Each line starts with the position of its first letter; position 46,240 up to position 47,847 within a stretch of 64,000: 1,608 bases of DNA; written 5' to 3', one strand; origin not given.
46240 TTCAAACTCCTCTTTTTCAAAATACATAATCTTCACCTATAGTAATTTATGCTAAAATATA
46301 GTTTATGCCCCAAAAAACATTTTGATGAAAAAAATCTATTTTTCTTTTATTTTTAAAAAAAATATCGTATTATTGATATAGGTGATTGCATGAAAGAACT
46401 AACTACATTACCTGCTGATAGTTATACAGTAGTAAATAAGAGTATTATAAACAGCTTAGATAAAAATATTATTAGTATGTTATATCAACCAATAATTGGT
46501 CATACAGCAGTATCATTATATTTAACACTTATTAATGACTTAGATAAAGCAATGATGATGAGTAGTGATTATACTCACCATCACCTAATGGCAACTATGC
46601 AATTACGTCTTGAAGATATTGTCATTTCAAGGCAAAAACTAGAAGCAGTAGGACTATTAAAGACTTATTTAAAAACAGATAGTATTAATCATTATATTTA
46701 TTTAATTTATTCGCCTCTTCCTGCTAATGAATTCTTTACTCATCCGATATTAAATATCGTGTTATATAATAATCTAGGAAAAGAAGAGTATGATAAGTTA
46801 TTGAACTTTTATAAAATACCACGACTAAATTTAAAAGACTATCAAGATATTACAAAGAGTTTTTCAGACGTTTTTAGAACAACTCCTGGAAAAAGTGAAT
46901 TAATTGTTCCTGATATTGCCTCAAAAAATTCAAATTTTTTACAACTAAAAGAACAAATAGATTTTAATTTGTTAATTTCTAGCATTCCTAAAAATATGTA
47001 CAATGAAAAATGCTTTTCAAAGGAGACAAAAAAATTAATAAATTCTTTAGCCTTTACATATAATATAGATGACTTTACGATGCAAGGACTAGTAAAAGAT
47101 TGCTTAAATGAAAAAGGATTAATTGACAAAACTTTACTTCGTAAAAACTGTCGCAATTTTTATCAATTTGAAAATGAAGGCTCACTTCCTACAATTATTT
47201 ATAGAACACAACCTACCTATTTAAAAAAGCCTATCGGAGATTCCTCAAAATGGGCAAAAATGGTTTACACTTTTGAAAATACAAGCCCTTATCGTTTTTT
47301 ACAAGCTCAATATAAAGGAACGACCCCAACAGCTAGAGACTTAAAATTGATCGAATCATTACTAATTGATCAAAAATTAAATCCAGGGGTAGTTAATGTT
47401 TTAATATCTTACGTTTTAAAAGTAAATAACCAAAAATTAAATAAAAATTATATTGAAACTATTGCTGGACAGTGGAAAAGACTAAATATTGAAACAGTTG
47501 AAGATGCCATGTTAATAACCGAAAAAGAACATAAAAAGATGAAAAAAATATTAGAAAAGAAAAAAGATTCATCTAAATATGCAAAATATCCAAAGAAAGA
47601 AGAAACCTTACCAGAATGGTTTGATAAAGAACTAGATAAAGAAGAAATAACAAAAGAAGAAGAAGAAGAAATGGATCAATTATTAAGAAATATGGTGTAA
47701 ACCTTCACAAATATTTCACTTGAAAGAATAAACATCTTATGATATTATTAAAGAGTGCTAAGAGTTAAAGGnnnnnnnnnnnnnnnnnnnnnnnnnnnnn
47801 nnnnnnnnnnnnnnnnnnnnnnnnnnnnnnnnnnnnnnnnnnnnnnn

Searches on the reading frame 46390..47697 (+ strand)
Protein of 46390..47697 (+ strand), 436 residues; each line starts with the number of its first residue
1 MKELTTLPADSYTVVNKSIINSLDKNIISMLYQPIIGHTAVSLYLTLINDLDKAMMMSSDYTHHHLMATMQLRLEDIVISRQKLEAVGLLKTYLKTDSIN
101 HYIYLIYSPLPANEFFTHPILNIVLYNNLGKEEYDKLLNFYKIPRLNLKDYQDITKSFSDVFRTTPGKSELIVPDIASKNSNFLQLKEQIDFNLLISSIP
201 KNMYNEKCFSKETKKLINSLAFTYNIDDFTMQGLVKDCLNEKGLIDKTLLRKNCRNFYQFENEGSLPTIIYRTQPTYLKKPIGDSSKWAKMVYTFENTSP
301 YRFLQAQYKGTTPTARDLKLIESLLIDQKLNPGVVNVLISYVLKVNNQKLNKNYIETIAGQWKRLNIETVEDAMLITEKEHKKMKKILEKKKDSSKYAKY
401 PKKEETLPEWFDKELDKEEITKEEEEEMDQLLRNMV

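Call 19: search_protein_families(library=pfam, proteins=[window:46390-47697:+], max_evalue=0.01)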
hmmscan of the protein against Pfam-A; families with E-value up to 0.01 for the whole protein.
window:46390-47697:+ (436 aa): 1 family
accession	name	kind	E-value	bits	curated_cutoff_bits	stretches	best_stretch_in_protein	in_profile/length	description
PF07261.16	DnaB_2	-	9.6e-15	54.5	22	1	307-374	6-71/74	Replication initiation and membrane attachment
